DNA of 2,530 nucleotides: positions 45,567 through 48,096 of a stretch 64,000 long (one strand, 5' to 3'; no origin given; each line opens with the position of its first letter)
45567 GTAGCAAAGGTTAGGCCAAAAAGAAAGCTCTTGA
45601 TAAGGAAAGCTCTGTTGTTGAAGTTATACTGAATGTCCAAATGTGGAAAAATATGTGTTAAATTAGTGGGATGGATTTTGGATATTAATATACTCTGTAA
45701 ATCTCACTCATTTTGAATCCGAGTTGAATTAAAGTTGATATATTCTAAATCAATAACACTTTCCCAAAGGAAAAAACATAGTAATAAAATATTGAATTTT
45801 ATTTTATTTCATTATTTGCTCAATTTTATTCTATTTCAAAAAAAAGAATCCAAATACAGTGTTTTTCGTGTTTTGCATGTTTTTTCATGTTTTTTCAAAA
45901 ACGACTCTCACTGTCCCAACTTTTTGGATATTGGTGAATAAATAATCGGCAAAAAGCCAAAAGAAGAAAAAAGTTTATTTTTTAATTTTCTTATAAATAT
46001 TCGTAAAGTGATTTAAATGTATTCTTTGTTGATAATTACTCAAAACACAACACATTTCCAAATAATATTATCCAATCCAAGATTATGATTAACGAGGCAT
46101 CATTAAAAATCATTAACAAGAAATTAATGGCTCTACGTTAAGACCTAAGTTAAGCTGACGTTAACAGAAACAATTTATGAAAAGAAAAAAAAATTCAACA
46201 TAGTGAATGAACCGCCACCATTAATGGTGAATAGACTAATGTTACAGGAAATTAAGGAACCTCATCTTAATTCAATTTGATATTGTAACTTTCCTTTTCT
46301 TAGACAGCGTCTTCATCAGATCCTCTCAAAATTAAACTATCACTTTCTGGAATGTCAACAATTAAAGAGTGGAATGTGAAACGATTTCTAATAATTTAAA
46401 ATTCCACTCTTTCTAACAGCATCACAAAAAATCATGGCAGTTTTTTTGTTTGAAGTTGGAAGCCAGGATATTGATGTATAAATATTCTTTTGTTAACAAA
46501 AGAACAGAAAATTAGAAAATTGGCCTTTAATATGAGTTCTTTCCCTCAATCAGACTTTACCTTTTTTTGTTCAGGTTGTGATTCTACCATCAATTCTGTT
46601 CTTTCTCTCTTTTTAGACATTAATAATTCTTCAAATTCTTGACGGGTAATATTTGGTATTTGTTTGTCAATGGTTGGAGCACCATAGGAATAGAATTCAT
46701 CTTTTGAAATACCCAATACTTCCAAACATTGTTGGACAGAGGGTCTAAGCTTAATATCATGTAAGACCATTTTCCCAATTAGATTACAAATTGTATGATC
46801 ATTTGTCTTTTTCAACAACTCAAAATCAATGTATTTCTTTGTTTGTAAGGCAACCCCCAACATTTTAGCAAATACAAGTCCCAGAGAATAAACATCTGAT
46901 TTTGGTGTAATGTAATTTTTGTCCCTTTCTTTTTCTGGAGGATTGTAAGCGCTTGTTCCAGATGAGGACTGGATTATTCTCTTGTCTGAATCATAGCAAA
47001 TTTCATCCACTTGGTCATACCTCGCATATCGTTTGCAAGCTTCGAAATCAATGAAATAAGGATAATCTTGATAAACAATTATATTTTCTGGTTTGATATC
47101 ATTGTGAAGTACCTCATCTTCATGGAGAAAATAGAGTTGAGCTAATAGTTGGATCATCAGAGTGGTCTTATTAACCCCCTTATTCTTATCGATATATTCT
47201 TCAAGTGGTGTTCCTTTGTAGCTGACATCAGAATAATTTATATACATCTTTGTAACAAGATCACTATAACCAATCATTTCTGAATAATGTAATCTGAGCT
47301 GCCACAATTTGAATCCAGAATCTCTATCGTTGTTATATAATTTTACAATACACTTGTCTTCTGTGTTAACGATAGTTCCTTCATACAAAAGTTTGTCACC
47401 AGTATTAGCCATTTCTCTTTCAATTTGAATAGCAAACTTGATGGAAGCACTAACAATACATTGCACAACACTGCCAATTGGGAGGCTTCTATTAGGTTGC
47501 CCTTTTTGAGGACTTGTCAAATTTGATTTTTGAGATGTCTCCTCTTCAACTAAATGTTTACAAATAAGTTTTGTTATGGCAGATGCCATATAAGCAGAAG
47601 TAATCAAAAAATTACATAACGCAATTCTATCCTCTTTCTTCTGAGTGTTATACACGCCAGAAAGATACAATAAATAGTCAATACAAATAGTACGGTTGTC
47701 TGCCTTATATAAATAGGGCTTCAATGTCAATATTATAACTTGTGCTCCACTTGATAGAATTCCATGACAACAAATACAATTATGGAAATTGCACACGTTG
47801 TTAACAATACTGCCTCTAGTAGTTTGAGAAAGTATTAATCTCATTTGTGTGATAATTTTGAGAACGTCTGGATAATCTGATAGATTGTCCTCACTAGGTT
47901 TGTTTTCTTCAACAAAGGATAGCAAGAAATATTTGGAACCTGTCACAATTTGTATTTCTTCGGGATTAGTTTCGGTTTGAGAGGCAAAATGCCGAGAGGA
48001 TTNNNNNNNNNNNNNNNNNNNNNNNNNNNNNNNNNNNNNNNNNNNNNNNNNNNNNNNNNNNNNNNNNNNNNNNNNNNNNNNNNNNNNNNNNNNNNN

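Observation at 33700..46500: Gene-poor, TE/repeat-rich island containing a DIRS/Ngaro-like tyrosine-recombinase retroelement remnant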

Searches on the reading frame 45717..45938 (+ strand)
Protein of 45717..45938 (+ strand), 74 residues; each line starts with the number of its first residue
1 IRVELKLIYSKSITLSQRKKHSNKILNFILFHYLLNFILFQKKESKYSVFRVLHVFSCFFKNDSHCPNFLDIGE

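Call 29: search_protein_families(library=pfam, proteins=[window:45717-45938:+], max_evalue=0.1)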
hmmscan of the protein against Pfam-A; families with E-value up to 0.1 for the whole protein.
seq(74 aa): 1 family
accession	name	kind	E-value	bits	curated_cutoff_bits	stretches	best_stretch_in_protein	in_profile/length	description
PF19075.5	DUF5771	-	0.034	14.8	26.2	1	41-62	27-48/69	Family of unknown function (DUF5771)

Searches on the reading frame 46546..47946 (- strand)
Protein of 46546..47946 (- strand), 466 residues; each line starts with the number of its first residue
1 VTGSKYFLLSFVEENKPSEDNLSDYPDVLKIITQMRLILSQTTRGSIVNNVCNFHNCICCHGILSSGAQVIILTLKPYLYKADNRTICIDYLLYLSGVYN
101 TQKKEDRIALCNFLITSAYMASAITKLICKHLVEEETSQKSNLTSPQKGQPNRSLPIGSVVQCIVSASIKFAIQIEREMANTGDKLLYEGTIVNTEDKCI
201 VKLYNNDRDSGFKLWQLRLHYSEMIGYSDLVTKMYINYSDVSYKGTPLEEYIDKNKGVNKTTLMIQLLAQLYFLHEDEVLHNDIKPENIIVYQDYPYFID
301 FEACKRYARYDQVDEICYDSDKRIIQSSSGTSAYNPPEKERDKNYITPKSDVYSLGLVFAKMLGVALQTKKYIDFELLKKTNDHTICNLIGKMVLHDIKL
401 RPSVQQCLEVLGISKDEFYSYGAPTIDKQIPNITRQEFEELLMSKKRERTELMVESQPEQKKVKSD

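Call 3: search_protein_families(library=pfam, proteins=[window:46546-47946:-], max_evalue=0.1)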
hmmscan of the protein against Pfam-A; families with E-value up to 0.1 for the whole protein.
window:46546-47946:- (466 aa): 4 families
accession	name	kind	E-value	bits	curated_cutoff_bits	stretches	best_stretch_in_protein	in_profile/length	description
PF00069.31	Pkinase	-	1e-17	64.9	31.7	1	248-370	85-198/263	Protein kinase domain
PF07714.23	PK_Tyr_Ser-Thr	-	0.00059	19.7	23.1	1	248-365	88-200/258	Protein tyrosine and serine/threonine kinase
PF14531.12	Kinase-like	-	0.03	14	25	1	262-367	149-249/289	Kinase-like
PF01163.29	RIO1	-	0.081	13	22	0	253-301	100-148/187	RIO domain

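Call 37: find_related_loci(query=window:46546-47946:-, collection=viral_contigs, flank=5000)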
Query window:46546-47946:- (466 aa) in viral_contigs; peptide patterns used: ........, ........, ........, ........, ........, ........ (x = any residue, [..] = any of these).
6 stretches matched a pattern, but none encodes a relative of the query by tblastn (E <= 1e-3).

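Call 46: find_homologous_proteins(query=window:46546-47946:-, max_evalue=0.001)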
Query window:46546-47946:- (466 aa): 5 proteins with E <= 0.001 among 4382 candidates.
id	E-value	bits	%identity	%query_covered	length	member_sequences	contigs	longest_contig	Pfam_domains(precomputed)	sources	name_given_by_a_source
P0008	9.7e-228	775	100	74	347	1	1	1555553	PF00069.32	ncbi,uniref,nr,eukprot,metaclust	ncbi:predicted protein [Naegleria gruberi]|uniref:Predicted protein n=1 Tax=Naegleria gruberi TaxID=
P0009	1.1e-108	382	46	97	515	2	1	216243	PF00069.32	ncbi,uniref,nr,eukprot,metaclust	ncbi:predicted protein [Naegleria gruberi]|uniref:Predicted protein n=1 Tax=Naegleria gruberi TaxID=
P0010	9.0e-23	99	28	86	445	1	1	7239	PF07714.24,PF00069.32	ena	-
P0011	3.1e-13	68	36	37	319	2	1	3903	PF07714.24,PF00069.32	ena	-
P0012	1.8e-4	39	34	26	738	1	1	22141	PF13431.13,PF23914.2,PF13414.13,PF13428.13,PF14559.13,PF07714.24,PF00069.32,PF00515.35,PF03109.23,PF13424.13,PF13432.13,PF07719.24,PF01636.30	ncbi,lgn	-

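Call 47: find_encoding_contigs(protein=P0008, flank=10000)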
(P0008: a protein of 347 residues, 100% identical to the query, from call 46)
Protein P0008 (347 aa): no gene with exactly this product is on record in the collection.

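Call 48: find_encoding_contigs(protein=P0009, flank=10000)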
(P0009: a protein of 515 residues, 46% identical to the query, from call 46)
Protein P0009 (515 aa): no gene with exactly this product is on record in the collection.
